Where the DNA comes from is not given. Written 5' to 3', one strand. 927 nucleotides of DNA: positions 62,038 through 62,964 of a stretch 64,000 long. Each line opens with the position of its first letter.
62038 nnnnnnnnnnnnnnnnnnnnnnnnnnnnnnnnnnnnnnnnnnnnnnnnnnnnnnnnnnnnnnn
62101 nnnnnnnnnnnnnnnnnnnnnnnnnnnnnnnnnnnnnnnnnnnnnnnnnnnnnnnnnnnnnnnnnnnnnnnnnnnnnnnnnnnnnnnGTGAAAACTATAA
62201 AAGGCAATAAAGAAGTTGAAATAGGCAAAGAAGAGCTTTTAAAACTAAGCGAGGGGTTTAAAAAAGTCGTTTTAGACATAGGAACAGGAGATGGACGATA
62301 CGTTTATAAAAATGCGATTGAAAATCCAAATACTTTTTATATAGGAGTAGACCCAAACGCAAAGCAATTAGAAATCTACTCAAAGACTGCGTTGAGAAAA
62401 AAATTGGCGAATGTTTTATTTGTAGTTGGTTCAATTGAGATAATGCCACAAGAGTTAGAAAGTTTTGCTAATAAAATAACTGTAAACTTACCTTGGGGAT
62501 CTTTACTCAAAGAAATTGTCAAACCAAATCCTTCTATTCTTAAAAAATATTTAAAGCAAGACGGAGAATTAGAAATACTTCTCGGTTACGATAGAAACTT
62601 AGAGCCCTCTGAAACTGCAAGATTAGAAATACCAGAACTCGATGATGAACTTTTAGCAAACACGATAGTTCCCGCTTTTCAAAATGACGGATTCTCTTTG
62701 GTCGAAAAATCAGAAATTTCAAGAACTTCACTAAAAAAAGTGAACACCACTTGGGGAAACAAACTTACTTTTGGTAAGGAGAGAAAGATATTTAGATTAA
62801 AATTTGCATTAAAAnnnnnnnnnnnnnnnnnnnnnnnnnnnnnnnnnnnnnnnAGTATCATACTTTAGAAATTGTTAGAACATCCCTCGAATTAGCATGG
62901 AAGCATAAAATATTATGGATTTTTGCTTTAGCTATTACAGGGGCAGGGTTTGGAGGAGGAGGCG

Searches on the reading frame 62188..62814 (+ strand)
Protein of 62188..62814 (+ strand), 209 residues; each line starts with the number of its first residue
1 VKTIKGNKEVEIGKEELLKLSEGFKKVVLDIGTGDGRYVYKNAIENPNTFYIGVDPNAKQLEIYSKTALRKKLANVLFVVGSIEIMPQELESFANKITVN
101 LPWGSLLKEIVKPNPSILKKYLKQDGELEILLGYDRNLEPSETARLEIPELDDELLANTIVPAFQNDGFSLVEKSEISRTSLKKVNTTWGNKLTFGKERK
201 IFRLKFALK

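Call 3: search_protein_families(library=pfam, proteins=[window:62188-62814:+], max_evalue=1)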
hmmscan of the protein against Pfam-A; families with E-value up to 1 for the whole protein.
window:62188-62814:+ (209 aa): 9 families
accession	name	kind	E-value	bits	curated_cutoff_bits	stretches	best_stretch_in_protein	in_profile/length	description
PF24675.1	NpmA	-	2.6e-54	184.2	60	1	3-204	2-210/214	16S rRNA (adenine(1408)-N(1))-methyltransferase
PF13847.12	Methyltransf_31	-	6.4e-10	39.3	27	1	26-93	5-75/145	Methyltransferase domain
PF13649.12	Methyltransf_25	-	1.1e-07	32.9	27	1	28-97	1-69/97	Methyltransferase domain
PF02390.23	Methyltransf_4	-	5.3e-07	29.7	24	1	26-98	3-77/173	Putative methyltransferase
PF08003.17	Methyltransf_9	-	0.00026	20.5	23.8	1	21-94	112-184/315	Protein of unknown function (DUF1698)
PF08242.18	Methyltransf_12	-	0.00067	20.8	30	1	29-80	1-52/98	Methyltransferase domain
PF08241.18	Methyltransf_11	-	0.0013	19.7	21.2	1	29-93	1-61/95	Methyltransferase domain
PF05175.20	MTS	-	0.0014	18.7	23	1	8-131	14-139/170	Methyltransferase small domain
PF13489.12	Methyltransf_23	-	0.022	15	27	1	25-68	23-64/164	Methyltransferase domain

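Call 4: search_protein_families(library=ncbifam, proteins=[window:62188-62814:+], max_evalue=1)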
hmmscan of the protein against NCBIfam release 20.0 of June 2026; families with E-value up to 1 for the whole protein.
window:62188-62814:+ (209 aa): 24 families
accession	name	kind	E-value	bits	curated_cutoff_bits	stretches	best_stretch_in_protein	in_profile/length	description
NF000030.2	16S_rRNA_NpmA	exception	6.4e-37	127.3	470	1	1-204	1-212/219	16S rRNA (adenine(1408)-N(1))-methyltransferase NpmA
NF040634.1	16S_A1408_NpmB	exception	3.9e-36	124.5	460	1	2-207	3-215/217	16S rRNA (adenine(1408)-N(1))-methyltransferase NpmB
NF051863.1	16S_A1408_WarA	equivalog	4.8e-28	98.1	305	1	28-205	2-179/190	16S rRNA (adenine(1408)-N(1))-methyltransferase WarA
NF000363.1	self_KamB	exception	7e-21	74.7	350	1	1-199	1-204/216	16S rRNA (adenine(1408)-N(1))-methyltransferase KamB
NF001080.0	PRK00121.2-2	equivalog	9e-09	34.9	132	1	25-90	47-112/224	tRNA (guanosine(46)-N7)-methyltransferase TrmB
TIGR00091.1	TIGR00091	equivalog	5.6e-07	29.1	112.65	1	25-100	17-94/194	tRNA (guanosine(46)-N7)-methyltransferase TrmB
TIGR00452.1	TIGR00452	equivalog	1.4e-05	24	275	1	25-94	118-186/316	tRNA 5-methoxyuridine(34)/uridine 5-oxyacetic acid(34) synthase CmoB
NF010719.0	PRK14121.1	equivalog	3e-05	23.2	402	1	13-92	110-190/396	tRNA (guanosine(46)-N7)-methyltransferase TrmB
NF011650.0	PRK15068.1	equivalog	7.3e-05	21.8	209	1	25-94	123-192/324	tRNA 5-methoxyuridine(34)/uridine 5-oxyacetic acid(34) synthase CmoB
NF002421.0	PRK01544.1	equivalog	0.00093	18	567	1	19-92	342-415/524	bifunctional peptide chain release factor N(5)-glutamine methyltransferase PrmC/tRNA (guanosine(46)-N7)-methyltransferase TrmB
TIGR03534.1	RF_mod_PrmC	equivalog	0.0012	18.4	199.1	1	23-84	87-148/253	peptide chain release factor N(5)-glutamine methyltransferase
TIGR04543.1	ketoArg_3Met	equivalog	0.0012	18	425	1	20-90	145-217/336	2-ketoarginine methyltransferase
NF008823.0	PRK11873.1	subfamily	0.0013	18.3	263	1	19-92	74-146/272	arsenite methyltransferase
NF001244.0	PRK00216.1-5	equivalog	0.0016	17.8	216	1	20-93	44-119/236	bifunctional demethylmenaquinone methyltransferase/2-methoxy-6-polyprenyl-1,4-benzoquinol methylase UbiE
TIGR01934.1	MenG_MenH_UbiE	subfamily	0.0051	16.1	158.35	1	24-94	39-108/223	ubiquinone/menaquinone biosynthesis methyltransferase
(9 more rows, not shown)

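Call 5: search_solved_structures(query=window:62188-62814:+, max_evalue=1, show_alignments=3)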
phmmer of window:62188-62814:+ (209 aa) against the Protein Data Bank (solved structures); distinct sequences matched with E-value up to 1: 13.
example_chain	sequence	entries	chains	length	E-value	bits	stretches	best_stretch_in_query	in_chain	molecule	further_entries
7jlz_A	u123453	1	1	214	1.3e-55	191.8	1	1-207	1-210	16S rRNA methylase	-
3pb3_A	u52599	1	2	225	4.2e-38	134.6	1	3-204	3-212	16S rRNA methylase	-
3mte_A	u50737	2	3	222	8.2e-38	133.6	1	3-204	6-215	16S rRNA methylase | 16S rRNA (adenine(1408)-N(1))-methyltransferase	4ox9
3p2e_A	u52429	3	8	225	8.8e-38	133.6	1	3-204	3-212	16S rRNA methylase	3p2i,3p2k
7ehf_A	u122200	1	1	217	4.8e-36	127.9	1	2-207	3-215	16S rRNA methyltransferase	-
4rwz_A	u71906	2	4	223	8.5e-31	110.8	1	21-201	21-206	Putative rRNA methyltransferase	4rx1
4x1o_A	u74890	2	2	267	3.7e-20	76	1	2-205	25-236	16S rRNA (adenine(1408)-N(1))-methyltransferase | Uncharacterized protein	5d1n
5bw5_A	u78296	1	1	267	9.5e-20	74.7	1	2-205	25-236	16S rRNA (adenine(1408)-N(1))-methyltransferase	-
5bw4_A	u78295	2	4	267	3.1e-18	69.8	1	2-205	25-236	16S rRNA (adenine(1408)-N(1))-methyltransferase | Uncharacterized protein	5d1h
3mq2_A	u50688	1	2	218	2e-14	57.3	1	2-199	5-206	16S rRNA methyltransferase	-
1xxl_A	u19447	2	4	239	0.094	16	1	27-128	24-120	YcgJ protein | ycgJ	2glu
3l8d_A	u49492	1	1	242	0.097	15.9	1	27-162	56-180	Methyltransferase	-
1yzh_A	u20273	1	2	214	0.88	12.8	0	27-75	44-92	tRNA (guanine-N(7)-)-methyltransferase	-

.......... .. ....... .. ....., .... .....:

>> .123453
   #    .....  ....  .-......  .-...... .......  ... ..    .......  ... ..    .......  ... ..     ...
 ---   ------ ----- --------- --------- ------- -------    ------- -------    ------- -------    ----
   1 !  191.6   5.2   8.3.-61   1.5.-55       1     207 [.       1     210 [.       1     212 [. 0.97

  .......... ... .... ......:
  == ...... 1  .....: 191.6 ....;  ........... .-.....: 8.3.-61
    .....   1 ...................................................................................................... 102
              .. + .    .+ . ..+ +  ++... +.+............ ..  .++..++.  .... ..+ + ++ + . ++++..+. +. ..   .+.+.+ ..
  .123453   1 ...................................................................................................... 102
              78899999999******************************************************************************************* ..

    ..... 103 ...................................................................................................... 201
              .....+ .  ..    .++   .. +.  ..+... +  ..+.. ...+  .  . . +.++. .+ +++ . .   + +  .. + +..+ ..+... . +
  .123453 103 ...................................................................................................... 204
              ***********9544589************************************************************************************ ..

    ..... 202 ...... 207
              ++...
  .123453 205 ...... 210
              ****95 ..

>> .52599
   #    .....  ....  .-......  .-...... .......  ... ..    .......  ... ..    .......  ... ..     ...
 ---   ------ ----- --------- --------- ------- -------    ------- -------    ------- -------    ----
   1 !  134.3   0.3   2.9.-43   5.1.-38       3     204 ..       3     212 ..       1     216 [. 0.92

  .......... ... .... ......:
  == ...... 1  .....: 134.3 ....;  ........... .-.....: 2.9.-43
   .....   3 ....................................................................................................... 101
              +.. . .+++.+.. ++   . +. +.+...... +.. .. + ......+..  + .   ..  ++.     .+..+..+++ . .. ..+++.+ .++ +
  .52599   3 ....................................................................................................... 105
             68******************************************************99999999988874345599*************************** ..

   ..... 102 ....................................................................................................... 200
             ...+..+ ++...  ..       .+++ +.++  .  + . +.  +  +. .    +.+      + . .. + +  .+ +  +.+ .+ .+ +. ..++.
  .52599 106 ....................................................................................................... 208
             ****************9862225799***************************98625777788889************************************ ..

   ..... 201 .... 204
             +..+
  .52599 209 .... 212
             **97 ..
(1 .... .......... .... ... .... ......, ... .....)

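Call 7: find_homologous_proteins(query=window:62188-62814:+)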
Query window:62188-62814:+ (209 aa): 72 proteins with E <= 0.001 among 520 candidates.
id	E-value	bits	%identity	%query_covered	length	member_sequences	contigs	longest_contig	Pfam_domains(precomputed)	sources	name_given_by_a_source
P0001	3.6e-129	447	100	100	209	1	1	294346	PF13847.13,PF13649.13,PF02390.24,PF24675.2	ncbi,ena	-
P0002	1.0e-63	233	55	98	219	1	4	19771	PF13847.13,PF13649.13,PF02390.24,PF24675.2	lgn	-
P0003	9.5e-62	227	51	99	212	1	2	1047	PF13847.13,PF13649.13,PF02390.24,PF24675.2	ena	-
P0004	3.8e-61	225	50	99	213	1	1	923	PF13847.13,PF13649.13,PF02390.24,PF24675.2,PF08242.19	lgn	-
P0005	1.4e-60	223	49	100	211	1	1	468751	PF13847.13,PF13649.13,PF02390.24,PF24675.2,PF08242.19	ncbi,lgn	-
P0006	2.3e-60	222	52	100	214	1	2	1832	PF13847.13,PF13649.13,PF02390.24,PF24675.2,PF08242.19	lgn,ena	-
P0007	6.0e-60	221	50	99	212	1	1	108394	PF13847.13,PF13649.13,PF02390.24,PF24675.2,PF08242.19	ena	-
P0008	1.7e-59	219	49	99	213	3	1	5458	PF13847.13,PF05175.21,PF13649.13,PF02390.24,PF24675.2,PF08241.19,PF08242.19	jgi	-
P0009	1.7e-59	219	51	99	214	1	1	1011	PF13847.13,PF13649.13,PF02390.24,PF24675.2,PF08241.19,PF08242.19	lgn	-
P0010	1.1e-58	217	50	99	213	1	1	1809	PF13847.13,PF13649.13,PF02390.24,PF24675.2,PF08241.19,PF08242.19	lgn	-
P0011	1.6e-58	216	51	99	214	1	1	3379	PF13847.13,PF13649.13,PF02390.24,PF24675.2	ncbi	-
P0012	3.7e-58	215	50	99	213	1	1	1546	PF13847.13,PF13649.13,PF02390.24,PF24675.2,PF08242.19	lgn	-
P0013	8.7e-58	214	51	99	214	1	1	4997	PF13847.13,PF13649.13,PF02390.24,PF24675.2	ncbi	-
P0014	2.2e-57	212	52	93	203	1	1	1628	PF13847.13,PF13649.13,PF02390.24,PF24675.2,PF08242.19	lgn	-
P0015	1.7e-56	209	51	93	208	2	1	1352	PF13847.13,PF13649.13,PF02390.24,PF24675.2,PF08242.19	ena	-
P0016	1.9e-56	209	50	99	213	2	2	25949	PF13847.13,PF13649.13,PF02390.24,PF24675.2,PF08242.19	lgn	-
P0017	2.7e-54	202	48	99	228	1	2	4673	PF13847.13,PF13649.13,PF02390.24,PF24675.2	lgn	-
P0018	2.8e-54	202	48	99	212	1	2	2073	PF13847.13,PF13649.13,PF02390.24,PF24675.2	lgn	-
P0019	3.8e-54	202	52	88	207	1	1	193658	PF13847.13,PF13649.13,PF02390.24,PF24675.2,PF08242.19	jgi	jgi:16S rRNA (adenine(1408)-N(1))-methyltransferase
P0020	4.4e-54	202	47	99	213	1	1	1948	PF13649.13,PF24675.2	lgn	-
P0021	1.1e-53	200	43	100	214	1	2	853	PF13847.13,PF13649.13,PF02390.24,PF24675.2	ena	-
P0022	1.5e-53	200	50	98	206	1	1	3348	PF13847.13,PF13649.13,PF02390.24,PF24675.2,PF08241.19,PF08242.19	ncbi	-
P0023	2.0e-53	199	47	99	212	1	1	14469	PF13847.13,PF13649.13,PF02390.24,PF24675.2,PF08242.19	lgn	-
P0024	2.1e-53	199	49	99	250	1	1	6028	PF13847.13,PF13649.13,PF02390.24,PF24675.2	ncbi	-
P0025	6.4e-53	198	45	99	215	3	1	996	PF13847.13,PF13649.13,PF02390.24,PF24675.2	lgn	-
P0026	3.7e-51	192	49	99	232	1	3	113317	PF13847.13,PF13649.13,PF02390.24,PF24675.2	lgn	-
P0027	5.4e-51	191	47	98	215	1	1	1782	PF13847.13,PF13649.13,PF02390.24,PF24675.2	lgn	-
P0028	5.5e-51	191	44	99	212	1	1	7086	PF13847.13,PF13649.13,PF02390.24,PF24675.2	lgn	-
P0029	7.1e-51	191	44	99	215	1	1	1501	PF13847.13,PF13649.13,PF02390.24,PF24675.2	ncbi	-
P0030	1.2e-50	190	45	98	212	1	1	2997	PF13847.13,PF13649.13,PF02390.24,PF24675.2,PF08241.19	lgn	-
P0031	1.8e-50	190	45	100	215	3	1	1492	PF13847.13,PF13649.13,PF02390.24,PF24675.2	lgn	-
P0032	5.8e-50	188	47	99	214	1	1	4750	PF13847.13,PF13649.13,PF02390.24,PF24675.2,PF08242.19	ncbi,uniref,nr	ncbi:methyltransferase domain-containing protein [candidate division WWE3 bacterium]|uniref:Methyltr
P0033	8.6e-50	188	46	100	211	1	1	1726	PF13847.13,PF13649.13,PF02390.24,PF24675.2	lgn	-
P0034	9.1e-50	187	47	99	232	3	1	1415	PF13847.13,PF13649.13,PF02390.24,PF24675.2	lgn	-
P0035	9.4e-50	187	47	99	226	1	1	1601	PF13847.13,PF13649.13,PF02390.24,PF24675.2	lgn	-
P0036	9.7e-50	187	45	98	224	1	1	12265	PF13847.13,PF13649.13,PF02390.24,PF24675.2,PF08241.19,PF08242.19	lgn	-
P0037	1.2e-49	187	45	98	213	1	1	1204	PF13847.13,PF13649.13,PF02390.24,PF24675.2,PF08241.19,PF08242.19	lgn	-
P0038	2.4e-49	186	44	99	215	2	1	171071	PF13847.13,PF13649.13,PF02390.24,PF24675.2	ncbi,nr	ncbi:MAG: hypothetical protein KatS3mg101_0171 [Patescibacteria group bacterium]|nr:MAG: hypothetica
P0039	4.8e-49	185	45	99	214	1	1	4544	PF13847.13,PF13649.13,PF02390.24,PF24675.2,PF08242.19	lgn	-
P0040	1.2e-48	184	43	99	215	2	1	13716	PF13847.13,PF02390.24,PF24675.2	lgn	-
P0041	1.4e-48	184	43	99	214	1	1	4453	PF13847.13,PF13649.13,PF02390.24,PF24675.2,PF08242.19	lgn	-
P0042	1.4e-48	184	44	100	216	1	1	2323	PF13847.13,PF13649.13,PF02390.24,PF24675.2,PF08241.19,PF08242.19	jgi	jgi:16S rRNA (adenine(1408)-N(1))-methyltransferase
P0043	1.9e-48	183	46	98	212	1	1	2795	PF13847.13,PF13649.13,PF02390.24,PF24675.2,PF08241.19,PF08242.19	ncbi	-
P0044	2.8e-48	183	44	98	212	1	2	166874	PF13847.13,PF13649.13,PF02390.24,PF24675.2,PF08242.19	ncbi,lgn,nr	ncbi:methyltransferase domain-containing protein [candidate division WWE3 bacterium]|nr:methyltransf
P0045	3.5e-47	179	44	100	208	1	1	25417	PF13847.13,PF13649.13,PF02390.24,PF24675.2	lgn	-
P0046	7.3e-47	178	43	99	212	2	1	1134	PF13847.13,PF13649.13,PF02390.24,PF24675.2,PF08242.19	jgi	jgi:16S rRNA (adenine(1408)-N(1))-methyltransferase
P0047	2.1e-45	173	45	99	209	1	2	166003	PF13847.13,PF13649.13,PF02390.24,PF24675.2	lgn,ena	-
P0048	3.9e-43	166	40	100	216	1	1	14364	PF13847.13,PF13649.13,PF24675.2,PF08242.19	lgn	-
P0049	1.9e-41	160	39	99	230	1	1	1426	PF13847.13,PF13649.13,PF02390.24,PF24675.2,PF08242.19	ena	-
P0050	1.2e-40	158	41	98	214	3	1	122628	PF13847.13,PF13649.13,PF24675.2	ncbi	ncbi:MAG: class I SAM-dependent methyltransferase [Patescibacteria group bacterium]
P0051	5.4e-35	139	39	92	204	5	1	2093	PF13847.13,PF02390.24,PF24675.2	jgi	jgi:16S rRNA (adenine(1408)-N(1))-methyltransferase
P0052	4.9e-34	136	36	100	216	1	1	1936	PF13847.13,PF13649.13,PF02390.24,PF24675.2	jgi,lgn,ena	-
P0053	1.3e-33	135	43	86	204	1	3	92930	PF13847.13,PF13649.13,PF02390.24,PF24675.2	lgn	-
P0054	6.7e-33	132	37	98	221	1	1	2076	PF13847.13,PF02390.24,PF24675.2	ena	-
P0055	7.2e-33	132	37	87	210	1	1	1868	PF02390.24,PF24675.2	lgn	-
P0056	7.4e-32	129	36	98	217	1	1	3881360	PF13847.13,PF02390.24,PF24675.2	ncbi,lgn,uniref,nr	ncbi:hypothetical protein [Proteiniborus sp. MB09-C3]|uniref:hypothetical protein n=1 Tax=Proteinibo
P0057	2.7e-31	127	35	100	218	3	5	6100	PF13847.13,PF02390.24,PF24675.2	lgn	-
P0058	3.9e-31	127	37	100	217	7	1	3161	PF13847.13,PF02390.24,PF24675.2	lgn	-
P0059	4.8e-31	126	35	98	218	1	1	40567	PF13847.13,PF02390.24,PF24675.2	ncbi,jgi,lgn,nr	ncbi:MAG: 16S rRNA (adenine(1408)-N(1))-methyltransferase NpmA [Oscillospiraceae bacterium]|jgi:16S 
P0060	5.4e-30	123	39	85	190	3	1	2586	PF13847.13,PF13649.13,PF02390.24,PF24675.2,PF08242.19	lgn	-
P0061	7.1e-30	123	40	86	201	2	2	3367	PF13847.13,PF13649.13,PF02390.24,PF24675.2,PF08241.19,PF08242.19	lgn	-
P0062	4.4e-28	117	39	86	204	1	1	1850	PF13847.13,PF08003.18,PF13649.13,PF02390.24,PF24675.2,PF08241.19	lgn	-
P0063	2.2e-27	114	36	85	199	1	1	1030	PF13847.13,PF13649.13,PF02390.24,PF24675.2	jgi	-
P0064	4.0e-27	114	39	86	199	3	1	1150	PF13847.13,PF13649.13,PF02390.24,PF24675.2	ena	-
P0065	2.3e-26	111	36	85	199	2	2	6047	PF13847.13,PF13649.13,PF02390.24,PF24675.2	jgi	jgi:16S rRNA (adenine(1408)-N(1))-methyltransferase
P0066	2.4e-26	111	34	91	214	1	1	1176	PF13847.13,PF13649.13,PF02390.24,PF24675.2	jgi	jgi:16S rRNA (adenine(1408)-N(1))-methyltransferase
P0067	2.8e-25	108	40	78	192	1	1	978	PF13847.13,PF13649.13,PF02390.24,PF24675.2,PF08241.19,PF08242.19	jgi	-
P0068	3.5e-24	104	39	77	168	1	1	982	PF13847.13,PF13649.13,PF02390.24,PF24675.2,PF08241.19,PF08242.19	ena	-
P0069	9.6e-23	99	33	85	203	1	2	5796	PF13847.13,PF13649.13,PF02390.24,PF24675.2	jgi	jgi:16S rRNA (adenine(1408)-N(1))-methyltransferase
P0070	5.6e-22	97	32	93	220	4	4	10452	PF13847.13,PF13649.13,PF24675.2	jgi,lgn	-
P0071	9.9e-21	93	30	93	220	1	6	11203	PF13847.13,PF13649.13,PF02390.24,PF24675.2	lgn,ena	-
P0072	7.8e-20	90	54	42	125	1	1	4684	PF13847.13,PF13649.13,PF02390.24,PF24675.2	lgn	-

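Call 11: find_encoding_contigs(protein=P0001, flank=3000, max_places=3)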
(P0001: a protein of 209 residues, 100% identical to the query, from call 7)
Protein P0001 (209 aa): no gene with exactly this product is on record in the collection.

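Call 20: find_related_loci(query=A1, collection=genome_contigs, flank=4000)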
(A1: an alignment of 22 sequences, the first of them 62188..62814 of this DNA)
Query A1 (209 aa) in genome_contigs; peptide patterns used: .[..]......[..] (x = any residue, [..] = any of these).
510 stretches matched a pattern; 482 encode a relative of the query (tblastn E <= 1e-3); the best 80 are kept; 80 distinct loci.
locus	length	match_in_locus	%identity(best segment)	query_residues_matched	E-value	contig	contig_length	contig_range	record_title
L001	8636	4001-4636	50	1-209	5e-67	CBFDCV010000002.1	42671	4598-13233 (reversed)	MAG TPA_asm: uncultured candidate division WWE3 bacterium isolate SRR26215684_binner13_Refined_38 genome assembly, conti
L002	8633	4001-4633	49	1-208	1e-66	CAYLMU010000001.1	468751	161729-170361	MAG TPA_asm: uncultured Candidatus Saccharibacteria bacterium isolate SRP193661_co1_136 genome assembly, contig: NODE_4_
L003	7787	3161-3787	49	1-206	1e-64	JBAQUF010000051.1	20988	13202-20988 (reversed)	MAG: Patescibacteria group bacterium isolate MFD12006_ilm_asm_bin4 k127_119739, whole genome shotgun sequence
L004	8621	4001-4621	49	1-204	6e-65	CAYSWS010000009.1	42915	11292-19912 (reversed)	MAG TPA_asm: uncultured Candidatus Saccharibacteria bacterium isolate SRP214966_co1_463 genome assembly, contig: NODE_11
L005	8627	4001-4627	47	1-206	4e-64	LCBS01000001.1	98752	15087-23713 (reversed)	MAG: candidate division WWE3 bacterium GW2011_GWB1_41_6 UU72_C0001, whole genome shotgun sequence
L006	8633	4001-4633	48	1-208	1e-63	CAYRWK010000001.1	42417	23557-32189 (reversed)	MAG TPA_asm: uncultured Candidatus Saccharibacteria bacterium isolate SRP011637_co1_82 genome assembly, contig: NODE_169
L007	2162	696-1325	48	1-207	1e-63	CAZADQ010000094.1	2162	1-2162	MAG TPA_asm: uncultured Candidatus Saccharibacteria bacterium isolate SRP192927_co10_439 genome assembly, contig: NODE_6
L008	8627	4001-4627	48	1-206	3e-62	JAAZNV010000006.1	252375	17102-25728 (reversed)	MAG: candidate division WWE3 bacterium isolate AS27yjCOA_202 63122_AS27, whole genome shotgun sequence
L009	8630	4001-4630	48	1-207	2e-62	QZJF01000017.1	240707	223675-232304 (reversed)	MAG: candidate division WWE3 bacterium isolate SURF_46 Ga0104751_1000015, whole genome shotgun sequence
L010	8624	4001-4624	48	1-206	2e-61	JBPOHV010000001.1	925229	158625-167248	MAG: candidate division WWE3 bacterium isolate MAG_289 c_000000385610, whole genome shotgun sequence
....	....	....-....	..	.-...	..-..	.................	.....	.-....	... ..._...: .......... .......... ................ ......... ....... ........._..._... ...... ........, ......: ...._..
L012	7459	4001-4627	48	1-206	2e-60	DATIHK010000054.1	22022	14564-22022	MAG TPA_asm: Candidatus Saccharimonadales bacterium isolate SMAG_U15636 k141_91406, whole genome shotgun sequence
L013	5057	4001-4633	46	1-208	6e-58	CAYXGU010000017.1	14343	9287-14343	MAG TPA_asm: uncultured Candidatus Saccharibacteria bacterium isolate SRP329715_co1_64 genome assembly, contig: NODE_641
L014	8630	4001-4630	47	1-207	5e-58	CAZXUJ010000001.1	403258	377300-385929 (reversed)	MAG TPA_asm: uncultured Candidatus Saccharibacteria bacterium isolate SRP192515_co1_190 genome assembly, contig: NODE_6_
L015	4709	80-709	47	1-207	2e-57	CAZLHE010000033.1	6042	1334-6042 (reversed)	MAG TPA_asm: uncultured Candidatus Saccharibacteria bacterium isolate binchicken_co220_46 genome assembly, contig: NODE_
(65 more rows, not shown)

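Call 36: predict_structure(alignment_id=A2)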
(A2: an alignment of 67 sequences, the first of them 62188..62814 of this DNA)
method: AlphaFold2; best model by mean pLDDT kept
length: 209 residues; sequences in the alignment: 67
mean_pLDDT: 96.5   pTM: 0.92
mean pLDDT of the five models: 96.5, 96.3, 96.3, 95.9, 95.4
residues with pLDDT >= 90: 201; 70-90: 8; 50-70: 0; < 50: 0
segments of 3 or more residues with pLDDT < 50: none
pLDDT, mean of each block of 10 residues (from residue 1): 98 98 98 98 98 98 98 98 96 98 96 95 97 95 94 98 98 95 91 91 97
secondary structure, 60 per line:
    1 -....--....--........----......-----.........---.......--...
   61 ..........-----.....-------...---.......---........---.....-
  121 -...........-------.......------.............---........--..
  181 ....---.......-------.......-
elements in order: E2-5 E8-11 H14-21 E26-31 H37-45 E49-55 H58-70 E76-80 E94-100 H104-111 H115-119 E122-132 H140-146 H153-165 E169-176 H179-184 H188-194 E202-208
